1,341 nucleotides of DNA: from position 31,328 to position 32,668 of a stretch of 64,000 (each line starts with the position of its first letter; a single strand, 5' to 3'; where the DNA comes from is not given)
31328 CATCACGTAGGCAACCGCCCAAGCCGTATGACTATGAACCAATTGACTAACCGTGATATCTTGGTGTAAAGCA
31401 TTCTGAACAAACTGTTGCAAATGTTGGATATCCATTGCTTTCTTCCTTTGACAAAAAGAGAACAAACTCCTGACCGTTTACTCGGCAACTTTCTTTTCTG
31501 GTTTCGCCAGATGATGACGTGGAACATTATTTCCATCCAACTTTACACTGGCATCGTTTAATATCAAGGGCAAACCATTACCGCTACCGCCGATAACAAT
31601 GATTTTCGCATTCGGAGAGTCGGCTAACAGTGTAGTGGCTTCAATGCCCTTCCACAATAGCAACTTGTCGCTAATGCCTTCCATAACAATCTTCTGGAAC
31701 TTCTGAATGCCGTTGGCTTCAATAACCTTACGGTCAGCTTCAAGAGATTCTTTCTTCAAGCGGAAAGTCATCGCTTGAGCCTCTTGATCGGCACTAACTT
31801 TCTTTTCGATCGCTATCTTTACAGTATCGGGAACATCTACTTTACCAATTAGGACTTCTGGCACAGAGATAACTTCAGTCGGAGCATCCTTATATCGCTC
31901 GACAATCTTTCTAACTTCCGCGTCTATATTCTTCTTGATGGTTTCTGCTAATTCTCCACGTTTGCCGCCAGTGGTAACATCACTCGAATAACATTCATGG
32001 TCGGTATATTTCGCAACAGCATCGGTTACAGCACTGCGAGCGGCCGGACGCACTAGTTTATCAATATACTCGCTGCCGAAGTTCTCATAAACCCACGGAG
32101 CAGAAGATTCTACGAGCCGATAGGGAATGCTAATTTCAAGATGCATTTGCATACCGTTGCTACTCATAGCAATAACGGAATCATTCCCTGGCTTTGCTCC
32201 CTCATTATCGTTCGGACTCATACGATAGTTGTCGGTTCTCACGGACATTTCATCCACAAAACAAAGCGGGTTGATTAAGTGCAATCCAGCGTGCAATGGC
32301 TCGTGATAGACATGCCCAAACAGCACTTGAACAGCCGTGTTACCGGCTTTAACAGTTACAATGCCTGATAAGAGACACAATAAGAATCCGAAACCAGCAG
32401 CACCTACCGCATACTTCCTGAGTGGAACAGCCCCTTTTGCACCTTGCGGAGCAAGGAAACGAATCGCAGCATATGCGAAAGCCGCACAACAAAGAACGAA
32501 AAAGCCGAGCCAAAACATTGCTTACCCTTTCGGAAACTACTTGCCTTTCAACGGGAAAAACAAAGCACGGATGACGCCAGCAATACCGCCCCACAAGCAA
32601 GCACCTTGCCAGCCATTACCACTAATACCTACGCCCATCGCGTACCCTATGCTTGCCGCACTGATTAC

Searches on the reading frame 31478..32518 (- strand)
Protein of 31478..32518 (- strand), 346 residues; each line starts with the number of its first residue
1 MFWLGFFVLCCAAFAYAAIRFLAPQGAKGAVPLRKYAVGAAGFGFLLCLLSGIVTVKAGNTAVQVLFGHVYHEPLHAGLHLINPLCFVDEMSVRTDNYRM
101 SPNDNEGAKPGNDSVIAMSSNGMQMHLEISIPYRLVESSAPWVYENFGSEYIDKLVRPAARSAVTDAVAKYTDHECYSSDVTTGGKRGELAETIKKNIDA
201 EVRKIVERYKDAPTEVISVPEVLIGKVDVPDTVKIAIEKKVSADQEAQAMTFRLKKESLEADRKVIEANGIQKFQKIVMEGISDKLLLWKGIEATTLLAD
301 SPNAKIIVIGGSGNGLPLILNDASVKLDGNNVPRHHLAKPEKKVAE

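Call 17: search_protein_families(library=phrogs, proteins=[window:31478-32518:-], max_evalue=0.001)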
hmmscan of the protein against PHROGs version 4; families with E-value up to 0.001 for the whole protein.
window:31478-32518:- (346 aa): 1 family
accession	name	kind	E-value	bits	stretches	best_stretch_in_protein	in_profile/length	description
phrog_200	-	other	1e-34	121.3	1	33-280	80-318/379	lipoprotein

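Call 18: search_protein_families(library=pfam, proteins=[window:31478-32518:-], max_evalue=0.001)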
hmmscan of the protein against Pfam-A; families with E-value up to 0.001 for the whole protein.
window:31478-32518:- (346 aa): 1 family
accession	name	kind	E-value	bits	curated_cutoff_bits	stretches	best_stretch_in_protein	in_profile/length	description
PF01145.31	Band_7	-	4.5e-22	79.4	23.6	1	55-257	2-175/176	SPFH domain / Band 7 family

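Call 78: search_protein_families(library=ncbifam, proteins=[window:31478-32518:-], max_evalue=0.00001)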
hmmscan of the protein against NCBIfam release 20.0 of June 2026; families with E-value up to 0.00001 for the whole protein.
window:31478-32518:- (346 aa): 0 families
